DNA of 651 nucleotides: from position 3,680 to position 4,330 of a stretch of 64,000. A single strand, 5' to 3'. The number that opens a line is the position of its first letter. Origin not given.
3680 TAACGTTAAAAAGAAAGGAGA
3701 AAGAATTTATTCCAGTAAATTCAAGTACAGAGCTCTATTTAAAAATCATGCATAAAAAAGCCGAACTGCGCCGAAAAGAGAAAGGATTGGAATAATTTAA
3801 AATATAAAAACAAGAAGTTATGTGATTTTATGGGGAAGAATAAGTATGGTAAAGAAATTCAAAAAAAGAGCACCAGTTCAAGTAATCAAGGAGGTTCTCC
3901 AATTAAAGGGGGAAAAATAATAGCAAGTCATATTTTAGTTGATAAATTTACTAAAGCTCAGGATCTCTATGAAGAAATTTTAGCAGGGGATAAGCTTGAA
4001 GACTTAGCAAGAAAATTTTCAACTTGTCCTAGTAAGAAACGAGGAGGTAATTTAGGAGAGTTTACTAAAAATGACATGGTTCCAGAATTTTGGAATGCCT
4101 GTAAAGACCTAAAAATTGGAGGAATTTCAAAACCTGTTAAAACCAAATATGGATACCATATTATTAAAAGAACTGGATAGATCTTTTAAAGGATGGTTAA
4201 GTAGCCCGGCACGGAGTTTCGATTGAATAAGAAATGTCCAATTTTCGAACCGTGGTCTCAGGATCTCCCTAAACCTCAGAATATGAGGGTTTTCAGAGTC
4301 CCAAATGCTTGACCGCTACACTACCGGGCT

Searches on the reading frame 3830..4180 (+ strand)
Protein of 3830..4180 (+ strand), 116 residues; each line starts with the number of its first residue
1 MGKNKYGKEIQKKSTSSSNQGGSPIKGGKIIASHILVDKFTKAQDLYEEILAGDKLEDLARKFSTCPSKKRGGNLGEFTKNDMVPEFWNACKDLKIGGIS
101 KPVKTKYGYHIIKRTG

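Call 39: search_protein_families(library=pfam, proteins=[window:3830-4180:+], max_evalue=0.0001)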
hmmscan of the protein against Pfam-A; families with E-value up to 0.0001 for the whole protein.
window:3830-4180:+ (116 aa): 3 families
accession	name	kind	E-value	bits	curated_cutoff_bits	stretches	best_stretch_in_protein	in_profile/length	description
PF00639.27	Rotamase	-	1.6e-21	77.6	21.7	1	41-115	20-96/97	PPIC-type PPIASE domain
PF13616.12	Rotamase_3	-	2e-20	73.9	22.5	1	41-114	38-112/116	PPIC-type PPIASE domain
PF13145.12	Rotamase_2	-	5.1e-06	27.7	27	1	47-115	42-106/121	PPIC-type PPIASE domain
